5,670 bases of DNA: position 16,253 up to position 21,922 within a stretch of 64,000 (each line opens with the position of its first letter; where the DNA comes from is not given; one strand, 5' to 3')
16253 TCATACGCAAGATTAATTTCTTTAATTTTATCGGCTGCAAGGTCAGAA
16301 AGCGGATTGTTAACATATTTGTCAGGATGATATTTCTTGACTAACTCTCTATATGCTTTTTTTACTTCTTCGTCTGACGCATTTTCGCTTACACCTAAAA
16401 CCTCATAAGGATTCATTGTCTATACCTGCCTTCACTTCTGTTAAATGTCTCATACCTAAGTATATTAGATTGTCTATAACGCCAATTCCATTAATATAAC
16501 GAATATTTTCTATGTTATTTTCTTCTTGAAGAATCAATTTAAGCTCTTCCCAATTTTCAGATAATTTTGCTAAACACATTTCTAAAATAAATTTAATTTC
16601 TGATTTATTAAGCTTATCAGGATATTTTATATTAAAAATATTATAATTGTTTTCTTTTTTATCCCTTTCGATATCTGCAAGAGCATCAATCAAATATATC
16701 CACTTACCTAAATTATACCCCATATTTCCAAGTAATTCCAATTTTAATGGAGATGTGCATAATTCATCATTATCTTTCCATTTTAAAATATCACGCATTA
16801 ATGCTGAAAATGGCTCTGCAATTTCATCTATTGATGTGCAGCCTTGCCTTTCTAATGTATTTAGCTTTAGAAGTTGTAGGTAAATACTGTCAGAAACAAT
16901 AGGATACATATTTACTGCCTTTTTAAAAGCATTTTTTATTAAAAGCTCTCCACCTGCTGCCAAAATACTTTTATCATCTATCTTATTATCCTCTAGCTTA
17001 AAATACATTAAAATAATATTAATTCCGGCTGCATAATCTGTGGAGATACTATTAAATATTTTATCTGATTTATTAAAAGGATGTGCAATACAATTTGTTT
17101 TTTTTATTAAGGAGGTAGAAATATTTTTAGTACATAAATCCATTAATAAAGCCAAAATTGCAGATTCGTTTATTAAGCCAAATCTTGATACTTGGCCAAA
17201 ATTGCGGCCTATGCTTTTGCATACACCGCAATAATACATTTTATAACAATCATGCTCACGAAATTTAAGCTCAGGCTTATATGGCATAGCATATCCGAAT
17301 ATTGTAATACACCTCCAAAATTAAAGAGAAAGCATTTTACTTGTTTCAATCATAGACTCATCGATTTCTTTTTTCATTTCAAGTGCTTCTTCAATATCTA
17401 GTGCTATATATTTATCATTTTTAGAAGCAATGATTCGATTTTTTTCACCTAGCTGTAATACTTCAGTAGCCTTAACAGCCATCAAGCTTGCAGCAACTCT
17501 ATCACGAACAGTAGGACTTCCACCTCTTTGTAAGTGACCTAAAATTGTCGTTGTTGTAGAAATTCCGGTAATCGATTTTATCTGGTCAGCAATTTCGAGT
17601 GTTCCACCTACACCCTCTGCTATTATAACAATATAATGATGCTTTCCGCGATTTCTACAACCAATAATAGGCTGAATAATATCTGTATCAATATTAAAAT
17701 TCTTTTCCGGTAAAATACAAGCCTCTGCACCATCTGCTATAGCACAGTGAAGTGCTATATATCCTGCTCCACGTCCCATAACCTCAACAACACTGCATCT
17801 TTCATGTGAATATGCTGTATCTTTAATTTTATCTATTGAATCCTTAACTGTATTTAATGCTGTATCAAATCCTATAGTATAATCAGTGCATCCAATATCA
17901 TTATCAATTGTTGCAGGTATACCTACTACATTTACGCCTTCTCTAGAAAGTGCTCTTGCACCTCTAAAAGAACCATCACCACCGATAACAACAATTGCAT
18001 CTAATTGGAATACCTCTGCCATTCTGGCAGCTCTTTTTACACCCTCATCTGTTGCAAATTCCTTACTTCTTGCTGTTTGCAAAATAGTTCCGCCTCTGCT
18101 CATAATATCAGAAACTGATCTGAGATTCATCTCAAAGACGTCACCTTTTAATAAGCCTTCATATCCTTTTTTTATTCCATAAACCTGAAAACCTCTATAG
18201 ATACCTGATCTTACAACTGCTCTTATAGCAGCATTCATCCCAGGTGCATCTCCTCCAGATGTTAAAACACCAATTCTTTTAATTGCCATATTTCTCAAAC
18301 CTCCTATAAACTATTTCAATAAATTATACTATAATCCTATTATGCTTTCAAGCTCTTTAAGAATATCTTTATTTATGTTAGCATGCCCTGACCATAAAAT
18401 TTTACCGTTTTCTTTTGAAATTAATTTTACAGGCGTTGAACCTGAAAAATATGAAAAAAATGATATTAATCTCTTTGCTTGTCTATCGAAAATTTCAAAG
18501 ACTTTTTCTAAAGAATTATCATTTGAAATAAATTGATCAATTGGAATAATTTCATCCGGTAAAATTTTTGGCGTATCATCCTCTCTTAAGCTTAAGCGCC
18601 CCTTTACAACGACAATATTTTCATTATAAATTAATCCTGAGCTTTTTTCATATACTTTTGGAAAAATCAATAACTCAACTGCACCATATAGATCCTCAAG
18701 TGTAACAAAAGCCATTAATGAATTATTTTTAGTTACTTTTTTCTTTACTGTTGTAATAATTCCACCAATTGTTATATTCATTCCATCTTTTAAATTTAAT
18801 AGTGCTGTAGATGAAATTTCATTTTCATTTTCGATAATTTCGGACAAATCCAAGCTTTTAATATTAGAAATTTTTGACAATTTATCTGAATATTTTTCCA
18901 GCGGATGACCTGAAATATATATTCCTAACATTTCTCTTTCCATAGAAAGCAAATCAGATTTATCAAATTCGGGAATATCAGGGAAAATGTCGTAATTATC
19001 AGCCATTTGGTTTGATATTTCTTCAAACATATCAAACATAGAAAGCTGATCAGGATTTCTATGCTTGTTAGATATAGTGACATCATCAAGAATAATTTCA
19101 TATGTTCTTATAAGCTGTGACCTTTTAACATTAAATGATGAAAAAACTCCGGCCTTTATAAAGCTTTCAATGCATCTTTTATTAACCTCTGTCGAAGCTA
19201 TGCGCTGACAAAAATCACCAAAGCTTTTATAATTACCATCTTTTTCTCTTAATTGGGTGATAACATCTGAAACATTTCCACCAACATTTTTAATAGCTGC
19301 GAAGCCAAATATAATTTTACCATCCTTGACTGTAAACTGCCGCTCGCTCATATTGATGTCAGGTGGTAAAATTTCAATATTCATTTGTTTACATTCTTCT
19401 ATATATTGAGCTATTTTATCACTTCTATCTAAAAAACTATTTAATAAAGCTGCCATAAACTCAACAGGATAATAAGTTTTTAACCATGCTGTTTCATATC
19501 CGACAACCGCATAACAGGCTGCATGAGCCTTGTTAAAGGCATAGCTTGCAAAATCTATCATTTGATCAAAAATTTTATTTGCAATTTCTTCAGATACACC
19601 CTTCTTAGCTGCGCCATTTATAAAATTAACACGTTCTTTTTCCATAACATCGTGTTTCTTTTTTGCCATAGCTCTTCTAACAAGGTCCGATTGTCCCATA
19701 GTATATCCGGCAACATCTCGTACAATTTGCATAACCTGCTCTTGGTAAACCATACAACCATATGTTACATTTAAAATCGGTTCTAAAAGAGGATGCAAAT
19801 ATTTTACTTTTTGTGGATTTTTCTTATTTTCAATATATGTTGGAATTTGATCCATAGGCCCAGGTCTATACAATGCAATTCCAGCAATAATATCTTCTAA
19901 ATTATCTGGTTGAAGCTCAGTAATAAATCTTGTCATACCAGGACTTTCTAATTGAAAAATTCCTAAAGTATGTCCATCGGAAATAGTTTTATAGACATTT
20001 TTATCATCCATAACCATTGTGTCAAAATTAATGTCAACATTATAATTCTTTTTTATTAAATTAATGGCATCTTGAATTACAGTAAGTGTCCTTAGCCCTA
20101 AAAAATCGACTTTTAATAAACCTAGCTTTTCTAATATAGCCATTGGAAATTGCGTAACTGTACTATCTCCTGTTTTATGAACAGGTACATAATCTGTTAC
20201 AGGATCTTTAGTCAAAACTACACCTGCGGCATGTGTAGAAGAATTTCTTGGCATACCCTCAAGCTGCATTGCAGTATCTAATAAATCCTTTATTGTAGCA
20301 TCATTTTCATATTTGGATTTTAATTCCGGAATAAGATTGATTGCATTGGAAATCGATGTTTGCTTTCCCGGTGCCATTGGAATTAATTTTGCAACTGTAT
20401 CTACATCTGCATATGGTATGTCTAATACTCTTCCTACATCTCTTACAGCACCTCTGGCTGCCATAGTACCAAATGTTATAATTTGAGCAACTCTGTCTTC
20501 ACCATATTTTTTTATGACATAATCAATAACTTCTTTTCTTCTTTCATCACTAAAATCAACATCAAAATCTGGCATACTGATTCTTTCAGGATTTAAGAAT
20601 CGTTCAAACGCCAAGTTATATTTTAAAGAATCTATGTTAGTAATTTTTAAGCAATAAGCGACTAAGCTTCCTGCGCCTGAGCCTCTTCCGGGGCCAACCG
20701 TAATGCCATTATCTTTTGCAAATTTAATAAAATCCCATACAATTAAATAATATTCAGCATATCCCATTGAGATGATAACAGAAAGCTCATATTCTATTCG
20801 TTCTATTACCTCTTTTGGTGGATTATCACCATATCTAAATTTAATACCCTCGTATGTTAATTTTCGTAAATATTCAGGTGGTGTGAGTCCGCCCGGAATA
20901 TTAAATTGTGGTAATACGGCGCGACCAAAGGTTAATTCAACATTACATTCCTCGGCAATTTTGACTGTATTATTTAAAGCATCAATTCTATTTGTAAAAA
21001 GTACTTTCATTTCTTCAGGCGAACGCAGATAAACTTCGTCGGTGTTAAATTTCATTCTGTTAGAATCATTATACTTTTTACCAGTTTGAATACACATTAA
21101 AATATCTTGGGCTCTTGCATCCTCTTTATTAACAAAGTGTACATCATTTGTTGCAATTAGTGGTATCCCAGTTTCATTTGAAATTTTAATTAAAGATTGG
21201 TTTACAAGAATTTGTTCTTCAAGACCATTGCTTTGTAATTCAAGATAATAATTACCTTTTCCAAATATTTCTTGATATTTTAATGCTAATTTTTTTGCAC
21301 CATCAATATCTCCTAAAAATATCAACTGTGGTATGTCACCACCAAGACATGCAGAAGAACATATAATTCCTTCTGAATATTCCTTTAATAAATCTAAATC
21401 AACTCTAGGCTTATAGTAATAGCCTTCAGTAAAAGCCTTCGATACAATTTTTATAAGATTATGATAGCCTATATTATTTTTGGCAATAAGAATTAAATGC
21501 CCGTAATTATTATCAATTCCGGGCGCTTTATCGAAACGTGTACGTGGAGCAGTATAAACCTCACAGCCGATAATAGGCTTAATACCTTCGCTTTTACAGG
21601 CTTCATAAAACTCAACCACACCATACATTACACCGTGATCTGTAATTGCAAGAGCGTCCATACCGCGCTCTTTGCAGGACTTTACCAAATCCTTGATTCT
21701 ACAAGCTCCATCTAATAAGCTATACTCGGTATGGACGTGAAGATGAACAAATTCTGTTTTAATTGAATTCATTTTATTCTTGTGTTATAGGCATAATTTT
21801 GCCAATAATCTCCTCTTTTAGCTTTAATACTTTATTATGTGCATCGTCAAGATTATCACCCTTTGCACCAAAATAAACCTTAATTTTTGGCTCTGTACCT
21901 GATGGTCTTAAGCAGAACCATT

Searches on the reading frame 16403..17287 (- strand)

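Call 26: search_protein_families(library=pfam, proteins=[window:16403-17287:-], max_evalue=0.0001)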
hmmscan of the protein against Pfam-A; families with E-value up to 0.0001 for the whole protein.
window:16403-17287:- (294 aa): 1 family
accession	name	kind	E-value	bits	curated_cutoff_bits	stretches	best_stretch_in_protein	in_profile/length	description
PF18937.5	DUF5685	-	4.4e-64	217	26.7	1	2-264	7-263/272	Family of unknown function (DUF5685)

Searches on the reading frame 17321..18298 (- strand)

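Call 26: search_protein_families(library=pfam, proteins=[window:17321-18298:-], max_evalue=0.0001)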
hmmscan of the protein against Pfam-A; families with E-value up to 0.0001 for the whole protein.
window:17321-18298:- (325 aa): 1 family
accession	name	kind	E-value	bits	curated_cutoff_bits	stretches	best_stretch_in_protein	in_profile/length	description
PF00365.25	PFK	-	2.1e-106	355.8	30.9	1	8-281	1-277/277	Phosphofructokinase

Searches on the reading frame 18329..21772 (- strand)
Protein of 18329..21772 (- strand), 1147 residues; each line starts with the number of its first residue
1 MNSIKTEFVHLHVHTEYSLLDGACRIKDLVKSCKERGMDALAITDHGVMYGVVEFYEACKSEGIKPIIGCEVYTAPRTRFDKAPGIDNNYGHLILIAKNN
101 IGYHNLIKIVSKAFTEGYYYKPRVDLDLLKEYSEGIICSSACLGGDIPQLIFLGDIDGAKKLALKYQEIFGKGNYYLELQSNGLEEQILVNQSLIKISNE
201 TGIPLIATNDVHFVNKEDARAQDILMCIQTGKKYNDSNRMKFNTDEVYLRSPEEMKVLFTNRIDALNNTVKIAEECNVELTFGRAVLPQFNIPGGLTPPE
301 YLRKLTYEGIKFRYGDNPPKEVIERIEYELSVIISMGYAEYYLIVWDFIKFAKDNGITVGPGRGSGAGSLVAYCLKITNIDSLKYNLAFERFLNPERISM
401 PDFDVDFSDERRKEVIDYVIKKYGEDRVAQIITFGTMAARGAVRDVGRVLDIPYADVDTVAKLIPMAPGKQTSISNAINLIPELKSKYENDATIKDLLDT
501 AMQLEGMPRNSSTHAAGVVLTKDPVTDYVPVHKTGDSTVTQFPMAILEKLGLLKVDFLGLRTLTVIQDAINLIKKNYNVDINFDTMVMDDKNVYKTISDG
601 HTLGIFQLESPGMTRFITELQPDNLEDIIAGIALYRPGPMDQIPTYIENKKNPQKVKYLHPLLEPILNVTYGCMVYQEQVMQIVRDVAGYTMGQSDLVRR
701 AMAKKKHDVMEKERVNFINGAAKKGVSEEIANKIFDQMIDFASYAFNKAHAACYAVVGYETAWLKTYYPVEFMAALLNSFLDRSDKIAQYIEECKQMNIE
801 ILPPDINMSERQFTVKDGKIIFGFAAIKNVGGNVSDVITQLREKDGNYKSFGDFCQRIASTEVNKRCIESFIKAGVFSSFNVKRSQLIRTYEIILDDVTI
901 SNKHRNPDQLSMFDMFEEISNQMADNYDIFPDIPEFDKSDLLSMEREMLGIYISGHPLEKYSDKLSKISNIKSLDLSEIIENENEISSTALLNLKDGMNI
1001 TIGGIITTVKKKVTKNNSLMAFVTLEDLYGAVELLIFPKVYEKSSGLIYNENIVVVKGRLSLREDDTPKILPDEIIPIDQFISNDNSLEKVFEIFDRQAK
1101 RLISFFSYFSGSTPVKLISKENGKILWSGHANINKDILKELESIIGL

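Call 27: search_protein_families(library=pfam, proteins=[window:18329-21772:-], max_evalue=0.0001)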
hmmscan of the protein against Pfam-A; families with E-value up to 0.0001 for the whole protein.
window:18329-21772:- (1147 aa): 5 families
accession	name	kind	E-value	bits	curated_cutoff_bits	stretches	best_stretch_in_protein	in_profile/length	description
PF07733.18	DNA_pol3_alpha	-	4.1e-105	351.5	23.9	1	300-559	1-260/260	Bacterial DNA polymerase III alpha NTPase domain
PF17657.6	DNA_pol3_finger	-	5.3e-65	218.2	22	1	562-725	1-166/166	Bacterial DNA polymerase III alpha subunit finger domain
PF02811.25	PHP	-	3.7e-63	213.2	26.4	1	10-181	1-163/164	PHP domain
PF14579.12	HHH_6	-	4e-28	97.9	25.6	1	798-887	1-90/90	Helix-hairpin-helix motif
PF01336.31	tRNA_anti-codon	-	3.4e-09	36.9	27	1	1000-1077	1-74/75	OB-fold nucleic acid binding domain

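Call 28: find_homologous_proteins(query=window:18329-21772:-, max_evalue=1e-100)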
Query window:18329-21772:- (1147 aa): 8000 proteins with E <= 1e-100 among 8000 candidates; the best 120 are listed.
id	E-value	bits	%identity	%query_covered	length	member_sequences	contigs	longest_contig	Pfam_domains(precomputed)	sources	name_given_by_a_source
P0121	0.0e+0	2504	100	97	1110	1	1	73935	PF02811.27,PF14579.13,PF01336.32,PF17657.7,PF07733.19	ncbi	-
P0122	0.0e+0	2230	85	100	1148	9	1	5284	PF02811.27,PF14579.13,PF01336.32,PF17657.7,PF07733.19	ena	-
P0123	0.0e+0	2085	79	100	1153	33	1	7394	PF02811.27,PF14579.13,PF01336.32,PF17657.7,PF07733.19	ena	-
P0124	0.0e+0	2084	79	100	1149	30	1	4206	PF02811.27,PF14579.13,PF01336.32,PF17657.7,PF07733.19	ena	-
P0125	0.0e+0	2073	77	100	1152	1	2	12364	PF02811.27,PF14579.13,PF01336.32,PF17657.7,PF07733.19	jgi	-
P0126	0.0e+0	2072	77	100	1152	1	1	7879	PF02811.27,PF14579.13,PF01336.32,PF17657.7,PF07733.19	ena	-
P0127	0.0e+0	2071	78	100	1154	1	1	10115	PF02811.27,PF14579.13,PF01336.32,PF17657.7,PF07733.19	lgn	-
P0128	0.0e+0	2069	77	100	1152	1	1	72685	PF02811.27,PF14579.13,PF01336.32,PF17657.7,PF07733.19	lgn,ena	-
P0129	0.0e+0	2069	78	100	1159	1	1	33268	PF02811.27,PF14579.13,PF01336.32,PF17657.7,PF07733.19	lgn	-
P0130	0.0e+0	2057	77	100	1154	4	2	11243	PF02811.27,PF14579.13,PF01336.32,PF17657.7,PF07733.19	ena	-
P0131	0.0e+0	2049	77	100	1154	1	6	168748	PF02811.27,PF14579.13,PF01336.32,PF17657.7,PF07733.19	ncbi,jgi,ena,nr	ncbi:MAG: DNA polymerase III subunit alpha [Ruminococcaceae bacterium]|nr:DNA polymerase III subunit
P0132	0.0e+0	2040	77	100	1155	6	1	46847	PF02811.27,PF14579.13,PF01336.32,PF17657.7,PF07733.19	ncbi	-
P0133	0.0e+0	2025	76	100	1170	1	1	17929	PF02811.27,PF14579.13,PF01336.32,PF17657.7,PF07733.19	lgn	-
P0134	0.0e+0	2006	75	100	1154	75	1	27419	PF02811.27,PF14579.13,PF01336.32,PF17657.7,PF07733.19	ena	-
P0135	0.0e+0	2003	77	98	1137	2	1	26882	PF02811.27,PF14579.13,PF01336.32,PF17657.7,PF07733.19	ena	-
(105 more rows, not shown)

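Call 30: find_encoding_contigs(protein=P0121, flank=3000, max_places=3)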
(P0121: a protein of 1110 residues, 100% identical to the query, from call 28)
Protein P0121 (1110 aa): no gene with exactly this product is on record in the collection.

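Call 31: find_encoding_contigs(protein=P0122, flank=3000, max_places=3)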
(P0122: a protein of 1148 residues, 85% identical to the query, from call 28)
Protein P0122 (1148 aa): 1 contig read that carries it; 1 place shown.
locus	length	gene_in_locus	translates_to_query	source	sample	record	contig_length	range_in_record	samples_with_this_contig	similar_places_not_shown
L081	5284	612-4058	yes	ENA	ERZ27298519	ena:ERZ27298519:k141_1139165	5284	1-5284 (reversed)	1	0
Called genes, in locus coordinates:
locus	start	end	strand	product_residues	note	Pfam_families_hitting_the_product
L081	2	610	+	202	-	?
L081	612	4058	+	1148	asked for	PF02811:PHP, PF07733:DNA_pol3_alpha, PF17657:DNA_pol3_finger, PF14579:HHH_6, PF01336:tRNA_anti-codon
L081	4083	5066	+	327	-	PF00365:PFK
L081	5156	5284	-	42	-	?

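Call 32: list_cluster_members(proteins=[P0121, P0005, P0131, P0001, P0002])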
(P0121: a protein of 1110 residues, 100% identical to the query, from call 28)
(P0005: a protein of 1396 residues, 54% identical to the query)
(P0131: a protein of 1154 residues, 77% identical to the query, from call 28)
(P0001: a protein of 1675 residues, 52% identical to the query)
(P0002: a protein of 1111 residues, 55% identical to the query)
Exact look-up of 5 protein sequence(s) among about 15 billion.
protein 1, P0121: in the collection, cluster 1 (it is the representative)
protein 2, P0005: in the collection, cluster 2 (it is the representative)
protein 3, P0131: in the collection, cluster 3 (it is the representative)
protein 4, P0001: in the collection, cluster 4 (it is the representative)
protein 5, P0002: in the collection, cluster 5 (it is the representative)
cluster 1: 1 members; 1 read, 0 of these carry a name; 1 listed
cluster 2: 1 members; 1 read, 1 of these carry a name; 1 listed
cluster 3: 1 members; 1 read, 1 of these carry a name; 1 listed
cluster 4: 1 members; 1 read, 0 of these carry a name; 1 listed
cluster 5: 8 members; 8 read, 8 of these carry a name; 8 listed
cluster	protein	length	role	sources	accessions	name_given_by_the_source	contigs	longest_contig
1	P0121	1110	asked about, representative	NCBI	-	-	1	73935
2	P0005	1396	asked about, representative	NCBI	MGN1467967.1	MAG: amino acid adenylation domain-containing protein [Ruminococcus sp.]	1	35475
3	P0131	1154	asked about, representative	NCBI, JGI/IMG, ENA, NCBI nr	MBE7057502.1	MAG: DNA polymerase III subunit alpha [Ruminococcaceae bacterium] | DNA polymerase III subunit alpha [Oscillospiraceae bacterium]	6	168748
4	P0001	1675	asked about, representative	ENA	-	-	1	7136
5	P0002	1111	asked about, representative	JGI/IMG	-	amino acid adenylation domain-containing protein/thioester reductase-like protein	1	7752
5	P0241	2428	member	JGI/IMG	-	amino acid adenylation domain-containing protein/thioester reductase-like protein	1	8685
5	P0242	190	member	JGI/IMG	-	thioester reductase-like protein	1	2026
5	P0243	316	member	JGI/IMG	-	thioester reductase-like protein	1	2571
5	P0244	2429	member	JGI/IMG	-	amino acid adenylation domain-containing protein/thioester reductase-like protein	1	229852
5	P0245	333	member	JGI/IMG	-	hypothetical protein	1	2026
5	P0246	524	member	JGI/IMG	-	thioester reductase-like protein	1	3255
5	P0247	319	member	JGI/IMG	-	thioester reductase-like protein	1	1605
